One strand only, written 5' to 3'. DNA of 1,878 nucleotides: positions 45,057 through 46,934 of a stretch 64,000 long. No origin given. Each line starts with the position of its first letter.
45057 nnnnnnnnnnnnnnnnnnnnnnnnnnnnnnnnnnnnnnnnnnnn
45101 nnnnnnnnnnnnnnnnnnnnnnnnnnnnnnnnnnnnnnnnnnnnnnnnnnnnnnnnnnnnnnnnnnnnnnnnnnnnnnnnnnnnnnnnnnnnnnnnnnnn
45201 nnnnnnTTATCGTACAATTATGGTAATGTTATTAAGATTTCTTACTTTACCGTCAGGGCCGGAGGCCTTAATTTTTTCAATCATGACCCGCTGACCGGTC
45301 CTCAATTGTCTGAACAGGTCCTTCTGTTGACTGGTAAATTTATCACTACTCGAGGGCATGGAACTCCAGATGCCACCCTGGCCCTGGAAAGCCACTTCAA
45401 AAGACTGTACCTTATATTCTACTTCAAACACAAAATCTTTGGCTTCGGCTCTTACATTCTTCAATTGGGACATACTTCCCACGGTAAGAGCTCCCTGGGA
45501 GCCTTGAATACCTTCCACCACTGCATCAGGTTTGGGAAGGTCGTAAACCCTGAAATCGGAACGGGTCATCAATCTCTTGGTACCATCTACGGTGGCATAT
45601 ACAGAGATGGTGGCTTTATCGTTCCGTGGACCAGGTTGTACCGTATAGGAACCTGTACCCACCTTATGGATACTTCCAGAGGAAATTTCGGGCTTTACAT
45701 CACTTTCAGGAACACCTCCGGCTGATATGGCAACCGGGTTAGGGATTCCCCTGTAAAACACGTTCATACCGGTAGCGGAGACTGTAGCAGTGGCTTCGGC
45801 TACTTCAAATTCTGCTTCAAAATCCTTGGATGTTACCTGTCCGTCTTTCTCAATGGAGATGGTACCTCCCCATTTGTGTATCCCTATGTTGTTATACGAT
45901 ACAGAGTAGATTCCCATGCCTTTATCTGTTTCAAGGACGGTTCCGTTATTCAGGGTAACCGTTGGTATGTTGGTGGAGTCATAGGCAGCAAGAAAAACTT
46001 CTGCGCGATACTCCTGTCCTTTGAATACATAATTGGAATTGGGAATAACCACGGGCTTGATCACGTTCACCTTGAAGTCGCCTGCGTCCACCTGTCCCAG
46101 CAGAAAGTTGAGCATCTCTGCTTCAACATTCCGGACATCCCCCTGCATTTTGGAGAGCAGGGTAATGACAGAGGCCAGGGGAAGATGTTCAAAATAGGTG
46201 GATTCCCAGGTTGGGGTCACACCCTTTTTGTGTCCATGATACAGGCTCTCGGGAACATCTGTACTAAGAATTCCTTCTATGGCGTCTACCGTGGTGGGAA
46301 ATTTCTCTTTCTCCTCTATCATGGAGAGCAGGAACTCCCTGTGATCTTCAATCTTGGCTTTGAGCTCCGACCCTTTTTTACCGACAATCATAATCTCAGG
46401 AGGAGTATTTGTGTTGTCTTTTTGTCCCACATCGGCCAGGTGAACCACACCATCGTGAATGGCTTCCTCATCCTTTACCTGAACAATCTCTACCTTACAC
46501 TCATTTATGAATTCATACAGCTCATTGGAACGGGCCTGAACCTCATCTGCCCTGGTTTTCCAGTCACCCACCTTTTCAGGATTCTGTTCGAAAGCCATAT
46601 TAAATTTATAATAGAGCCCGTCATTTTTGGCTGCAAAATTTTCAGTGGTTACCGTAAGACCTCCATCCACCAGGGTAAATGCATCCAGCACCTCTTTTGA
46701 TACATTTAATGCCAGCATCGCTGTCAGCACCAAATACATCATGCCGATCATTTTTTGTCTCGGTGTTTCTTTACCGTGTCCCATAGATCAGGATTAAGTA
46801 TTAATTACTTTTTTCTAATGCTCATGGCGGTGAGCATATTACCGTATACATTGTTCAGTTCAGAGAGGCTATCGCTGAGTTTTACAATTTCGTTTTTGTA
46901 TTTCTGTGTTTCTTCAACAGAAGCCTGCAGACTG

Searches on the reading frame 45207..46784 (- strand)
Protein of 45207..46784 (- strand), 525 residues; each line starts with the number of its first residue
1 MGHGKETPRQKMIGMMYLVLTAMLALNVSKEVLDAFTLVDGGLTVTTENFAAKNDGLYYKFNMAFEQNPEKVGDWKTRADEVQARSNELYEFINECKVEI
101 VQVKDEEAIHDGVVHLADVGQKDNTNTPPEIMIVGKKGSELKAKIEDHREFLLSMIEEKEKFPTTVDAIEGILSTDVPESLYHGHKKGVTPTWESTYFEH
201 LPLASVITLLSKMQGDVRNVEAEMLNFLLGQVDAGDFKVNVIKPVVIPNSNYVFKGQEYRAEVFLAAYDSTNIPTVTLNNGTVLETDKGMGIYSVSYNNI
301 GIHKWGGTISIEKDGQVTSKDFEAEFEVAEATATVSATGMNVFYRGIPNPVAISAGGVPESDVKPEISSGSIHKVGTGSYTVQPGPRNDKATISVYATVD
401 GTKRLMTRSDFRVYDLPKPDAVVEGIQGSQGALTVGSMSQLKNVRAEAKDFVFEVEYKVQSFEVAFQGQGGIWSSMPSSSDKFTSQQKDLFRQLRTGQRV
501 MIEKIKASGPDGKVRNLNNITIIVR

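Call 14: search_protein_families(library=pfam, proteins=[window:45207-46784:-], max_evalue=0.001)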
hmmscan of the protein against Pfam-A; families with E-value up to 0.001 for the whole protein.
window:45207-46784:- (525 aa): 4 families
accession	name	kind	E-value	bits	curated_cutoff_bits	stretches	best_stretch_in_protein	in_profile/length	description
PF12081.13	GldM_1st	-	1.2e-42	146.5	25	1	31-230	1-193/194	GldM N-terminal domain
PF21601.3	GldM_2nd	-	1.3e-23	83.7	24.4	1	233-330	1-98/98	GldM second domain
PF21602.3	GldM_3rd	-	9e-22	77.6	25.2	1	332-413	1-81/82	GldM third domain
PF12080.14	GldM_4th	-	5e-20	72.7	24.6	1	417-524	1-113/114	GldM C-terminal domain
